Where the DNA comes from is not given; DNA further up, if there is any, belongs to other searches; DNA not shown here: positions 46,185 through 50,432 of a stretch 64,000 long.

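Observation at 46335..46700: Orphan BrnA antitoxin with a 20-codon BrnT toxin remnant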

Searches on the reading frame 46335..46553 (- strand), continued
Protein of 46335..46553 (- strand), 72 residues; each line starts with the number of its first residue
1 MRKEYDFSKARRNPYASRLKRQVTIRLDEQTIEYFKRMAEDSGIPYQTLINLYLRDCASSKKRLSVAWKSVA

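Call 22: find_related_loci(query=window:46335-46553:-, collection=genome_contigs, flank=1500)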
Query window:46335-46553:- (72 aa) in genome_contigs; peptide patterns used: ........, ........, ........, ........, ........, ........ (x = any residue, [..] = any of these).
600 stretches matched a pattern (row limit reached: there are more); 555 encode a relative of the query (tblastn E <= 1e-3); the best 80 are kept; 80 distinct loci.
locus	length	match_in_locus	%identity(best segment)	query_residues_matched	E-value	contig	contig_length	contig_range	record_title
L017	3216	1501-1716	78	1-72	4e-37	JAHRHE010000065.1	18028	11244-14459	MAG: Nitrospirae bacterium isolate CR_Sed_300A_bin.24 scaffold_549, whole genome shotgun sequence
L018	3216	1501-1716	75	1-72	5e-36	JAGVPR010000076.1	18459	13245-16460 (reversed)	MAG: Candidatus Eisenbacteria bacterium isolate DeMMO3_22 c_000000066095, whole genome shotgun sequence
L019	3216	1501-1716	76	1-72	1e-35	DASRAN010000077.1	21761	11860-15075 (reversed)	MAG TPA_asm: Patescibacteria group bacterium isolate SMAG_U11119 k141_2618779, whole genome shotgun sequence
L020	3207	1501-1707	78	1-69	8e-36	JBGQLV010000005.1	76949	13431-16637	MAG: Thermodesulfovibrionia bacterium isolate OBJ2_061818_150_9 k141_697159_length_76949_cov_18.2969, whole genome shotg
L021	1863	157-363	78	1-69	3e-35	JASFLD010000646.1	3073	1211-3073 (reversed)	MAG: Gemmatimonadales bacterium isolate D0817M02metaG_sub_Bin_188 D0817M02metaG_FD_scaffold_26334_c1, whole genome shotg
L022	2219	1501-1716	74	1-72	2e-35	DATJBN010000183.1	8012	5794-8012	MAG TPA_asm: Syntrophales bacterium isolate SMAG_U15355 k141_4664855, whole genome shotgun sequence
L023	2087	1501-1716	79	1-72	5e-35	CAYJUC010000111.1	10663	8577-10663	MAG TPA_asm: uncultured bacterium isolate ERP125453_co1_273 genome assembly, contig: NODE_7205_length_10663_cov_11.75829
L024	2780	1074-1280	72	1-69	2e-34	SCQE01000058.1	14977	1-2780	MAG: Nitrospirae bacterium isolate DP16D_bin.35 DP16D_bin.35-64110, whole genome shotgun sequence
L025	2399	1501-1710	71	1-70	1e-34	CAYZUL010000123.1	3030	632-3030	MAG TPA_asm: uncultured Nitrospirota bacterium isolate SRP090828_co2_53 genome assembly, contig: NODE_16087_length_3030_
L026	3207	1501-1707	74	1-69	1e-34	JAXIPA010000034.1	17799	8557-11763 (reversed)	MAG: Nitrospirota bacterium isolate Fractures_MAG_07 c_000000048534, whole genome shotgun sequence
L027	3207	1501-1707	77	1-69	1e-34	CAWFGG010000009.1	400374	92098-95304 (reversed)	MAG: uncultured Gemmatimonadales bacterium isolate MFD02832.bin.1.30 genome assembly, contig: contig_6789, whole genome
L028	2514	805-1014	77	1-70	2e-34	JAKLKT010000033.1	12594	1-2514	MAG: Planctomycetota bacterium isolate MAG.302 MAG.302-scaffold_2484, whole genome shotgun sequence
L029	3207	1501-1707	71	1-69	8e-34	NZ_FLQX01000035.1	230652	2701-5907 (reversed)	Candidatus Accumulibacter aalborgensis isolate 3, whole genome shotgun sequence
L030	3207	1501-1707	72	1-69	4e-34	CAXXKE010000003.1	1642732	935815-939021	MAG: Candidatus Krumholzibacteriia bacterium isolate 6e48df6a-8f97-42e3-8007-6ecbf69f3fc6 genome assembly, contig: conti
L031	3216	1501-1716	69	1-72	6e-34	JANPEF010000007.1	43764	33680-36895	MAG: Candidatus Eisenbacteria bacterium isolate VAR_78_metabat_282 VAR_78_k141_2493858, whole genome shotgun sequence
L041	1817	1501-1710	70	1-70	3e-33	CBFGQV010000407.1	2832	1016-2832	MAG TPA_asm: uncultured bacterium isolate SRR17295755_concoct_98 genome assembly, contig: ERZ23329302.47850, whole genom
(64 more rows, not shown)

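Call 32: search_solved_structures(query=window:46335-46553:-, max_evalue=1, show_alignments=1)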
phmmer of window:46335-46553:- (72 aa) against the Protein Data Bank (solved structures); distinct sequences matched with E-value up to 1: 7.
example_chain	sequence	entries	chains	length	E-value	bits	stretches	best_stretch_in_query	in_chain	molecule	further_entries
8ga9_A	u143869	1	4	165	0.048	17.3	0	28-55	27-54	C4HR1_4r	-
2cpg_A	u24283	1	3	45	0.067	16.9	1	19-59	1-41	TRANSCRIPTIONAL REPRESSOR COPG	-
8eox_D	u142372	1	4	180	0.07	16.8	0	28-55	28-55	C4HR1_4r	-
1b01_A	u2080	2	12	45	0.082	16.6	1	19-57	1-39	TRANSCRIPTIONAL REPRESSOR COPG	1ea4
1a3y_A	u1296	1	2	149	0.1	16.3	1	27-57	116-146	ODORANT BINDING PROTEIN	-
1dzj_A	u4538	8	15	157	0.11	16.2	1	27-57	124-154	ODORANT-BINDING PROTEIN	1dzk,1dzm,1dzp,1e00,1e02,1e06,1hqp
4v8m_AL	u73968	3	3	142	0.92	13.3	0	22-54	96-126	40S RIBOSOMAL PROTEIN S17, PUTATIVE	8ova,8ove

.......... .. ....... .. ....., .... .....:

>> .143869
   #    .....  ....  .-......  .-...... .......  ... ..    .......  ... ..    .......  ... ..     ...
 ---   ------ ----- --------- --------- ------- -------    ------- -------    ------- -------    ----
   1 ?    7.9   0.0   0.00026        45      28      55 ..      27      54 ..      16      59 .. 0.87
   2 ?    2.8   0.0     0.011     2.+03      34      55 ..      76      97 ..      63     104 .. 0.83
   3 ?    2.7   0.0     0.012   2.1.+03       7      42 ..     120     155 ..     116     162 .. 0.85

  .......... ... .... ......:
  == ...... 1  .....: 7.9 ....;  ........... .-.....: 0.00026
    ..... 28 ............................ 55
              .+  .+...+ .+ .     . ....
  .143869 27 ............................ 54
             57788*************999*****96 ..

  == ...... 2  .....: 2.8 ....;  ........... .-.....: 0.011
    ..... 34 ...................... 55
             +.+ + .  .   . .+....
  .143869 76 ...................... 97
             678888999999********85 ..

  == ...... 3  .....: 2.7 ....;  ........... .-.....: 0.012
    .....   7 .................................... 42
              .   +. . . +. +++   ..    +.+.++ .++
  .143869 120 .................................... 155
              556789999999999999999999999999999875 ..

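Call 52: predict_structure(alignment_id=A2)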
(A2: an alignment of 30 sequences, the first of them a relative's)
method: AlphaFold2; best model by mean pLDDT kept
length: 72 residues; sequences in the alignment: 30
mean_pLDDT: 64.5   pTM: 0.47
mean pLDDT of the five models: 64.5, 63.5, 62.8, 61.2, 60.9
residues with pLDDT >= 90: 6; 70-90: 24; 50-70: 23; < 50: 19
segments of 3 or more residues with pLDDT < 50: 1-4, 8-11, 65-72
pLDDT, mean of each block of 10 residues (from residue 1): 47 52 64 88 87 74 46 32
secondary structure, 60 per line:
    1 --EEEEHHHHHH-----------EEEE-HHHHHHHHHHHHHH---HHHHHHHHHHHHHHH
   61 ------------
elements in order: E3-6 H7-12 E24-27 H29-42 H46-60

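Call 54: fold_search(model_id=the predicted structure, library=pdb)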
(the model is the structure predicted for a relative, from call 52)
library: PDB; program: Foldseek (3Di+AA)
matches with E <= 10: 12; with E <= 0.001: 0
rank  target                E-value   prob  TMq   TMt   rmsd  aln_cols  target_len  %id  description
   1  1p94_MODEL_1_A        1.1e+00  0.41  0.45  0.43   4.6        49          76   18  NMR Structure of ParG symmetric dimer (released 2004-01-13)
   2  1ea4_B                2.4e+00  0.21  0.38  0.58   4.4        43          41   30  TRANSCRIPTIONAL REPRESSOR COPG/22bp dsDNA COMPLEX (released 2001-07-05)
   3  6sbx_C                4.4e+00  0.13  0.44  0.55   9.6        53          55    9  CdbA Form Two (released 2020-04-22)
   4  1bdv_B                5.0e+00  0.11  0.35  0.44   4.2        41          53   24  ARC FV10 COCRYSTAL (released 1999-01-06)
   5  1b28_MODEL_1_A        5.4e+00  0.09  0.36  0.45   5.2        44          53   23  ARC REPRESSOR MYL MUTANT FROM SALMONELLA BACTERIOPHAGE P22 (released 1999-11-03)
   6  5x3t_A                5.7e+00  0.23  0.42  0.43   2.5        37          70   22  VapBC from Mycobacterium tuberculosis (released 2017-06-07)
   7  6sbw                  5.7e+00  0.15  0.45  0.62   4.6        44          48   11  CdbA Form One (released 2020-04-22)
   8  2jxg_A                6.1e+00  0.11  0.38  0.53   4.0        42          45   19  Solution Structure of the DNA Binding domain of Proline Utilization A (PutA) (released 2008-02-19)
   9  2k5j_MODEL_1_A        7.5e+00  0.08  0.41  0.38   9.5        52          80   13  Solution structure of protein yiiF from Shigella flexneri serotype 5b (strain 8401) . Northeast Structural Gen (released 2008-08-26)
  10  6sbx_A                8.0e+00  0.09  0.44  0.57   9.6        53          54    9  CdbA Form Two (released 2020-04-22)
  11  3ebn_C                8.0e+00  0.07  0.34  0.26   5.0        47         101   13  A Special Dimerization of SARS-CoV Main Protease C-Terminal Domain Due to Domain-swapping (released 2009-05-19)
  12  6gts_C                9.7e+00  0.06  0.36  0.32   5.6        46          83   17  Structure of the AtaT-AtaR complex bound DNA (released 2019-03-06)

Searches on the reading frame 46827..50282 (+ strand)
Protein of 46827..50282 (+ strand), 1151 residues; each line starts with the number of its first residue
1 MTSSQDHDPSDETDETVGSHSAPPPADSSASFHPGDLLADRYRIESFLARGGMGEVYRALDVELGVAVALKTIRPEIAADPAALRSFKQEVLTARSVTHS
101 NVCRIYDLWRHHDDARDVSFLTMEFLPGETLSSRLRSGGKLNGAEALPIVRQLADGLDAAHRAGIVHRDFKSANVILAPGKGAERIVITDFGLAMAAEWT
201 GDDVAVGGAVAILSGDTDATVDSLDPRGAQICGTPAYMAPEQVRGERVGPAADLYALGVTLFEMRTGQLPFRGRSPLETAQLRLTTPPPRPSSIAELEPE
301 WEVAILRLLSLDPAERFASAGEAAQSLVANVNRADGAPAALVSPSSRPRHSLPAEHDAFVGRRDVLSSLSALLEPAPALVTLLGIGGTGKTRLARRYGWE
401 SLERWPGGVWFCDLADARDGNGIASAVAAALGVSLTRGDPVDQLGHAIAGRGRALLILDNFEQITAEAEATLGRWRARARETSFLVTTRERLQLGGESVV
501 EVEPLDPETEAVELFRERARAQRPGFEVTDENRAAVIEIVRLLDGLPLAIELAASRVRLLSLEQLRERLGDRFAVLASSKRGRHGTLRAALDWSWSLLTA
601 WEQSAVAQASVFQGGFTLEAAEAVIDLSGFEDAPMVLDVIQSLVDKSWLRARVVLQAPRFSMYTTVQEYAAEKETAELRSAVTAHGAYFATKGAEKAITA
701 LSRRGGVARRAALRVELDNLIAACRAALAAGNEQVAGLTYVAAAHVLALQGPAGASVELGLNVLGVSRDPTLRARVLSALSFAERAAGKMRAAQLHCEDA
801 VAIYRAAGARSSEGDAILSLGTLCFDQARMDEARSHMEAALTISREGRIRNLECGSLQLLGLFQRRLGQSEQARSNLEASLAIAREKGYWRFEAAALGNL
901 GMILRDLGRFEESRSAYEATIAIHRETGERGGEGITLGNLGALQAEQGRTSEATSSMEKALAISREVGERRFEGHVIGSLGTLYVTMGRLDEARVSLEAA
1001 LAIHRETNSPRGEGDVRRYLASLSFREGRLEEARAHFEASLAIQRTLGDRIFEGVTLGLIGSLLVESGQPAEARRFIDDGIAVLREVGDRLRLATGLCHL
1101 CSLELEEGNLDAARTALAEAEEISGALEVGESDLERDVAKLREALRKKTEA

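Call 38: list_cluster_members(proteins=[window:46827-50282:+, window:45147-45734:+, window:44724-44966:-, window:44111-44668:-, window:45868-46296:-])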
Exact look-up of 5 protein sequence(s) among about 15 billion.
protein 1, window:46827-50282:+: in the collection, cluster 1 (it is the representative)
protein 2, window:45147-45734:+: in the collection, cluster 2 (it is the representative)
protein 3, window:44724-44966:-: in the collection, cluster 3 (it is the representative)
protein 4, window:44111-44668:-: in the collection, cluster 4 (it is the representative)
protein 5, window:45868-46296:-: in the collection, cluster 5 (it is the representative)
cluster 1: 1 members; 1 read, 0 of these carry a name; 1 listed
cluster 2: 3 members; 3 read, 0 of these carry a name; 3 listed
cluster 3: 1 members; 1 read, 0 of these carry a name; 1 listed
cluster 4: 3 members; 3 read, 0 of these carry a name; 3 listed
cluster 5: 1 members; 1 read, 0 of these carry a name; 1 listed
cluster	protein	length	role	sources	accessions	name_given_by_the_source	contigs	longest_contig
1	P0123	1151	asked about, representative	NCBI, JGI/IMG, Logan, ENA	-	-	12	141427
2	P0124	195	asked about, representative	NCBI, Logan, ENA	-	-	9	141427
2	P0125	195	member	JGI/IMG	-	-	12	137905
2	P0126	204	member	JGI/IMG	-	-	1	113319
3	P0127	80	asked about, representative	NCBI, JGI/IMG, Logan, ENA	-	-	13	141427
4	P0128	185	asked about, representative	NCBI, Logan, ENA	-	-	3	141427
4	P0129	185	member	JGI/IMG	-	-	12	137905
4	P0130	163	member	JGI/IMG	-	-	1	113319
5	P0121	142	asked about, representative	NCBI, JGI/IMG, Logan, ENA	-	-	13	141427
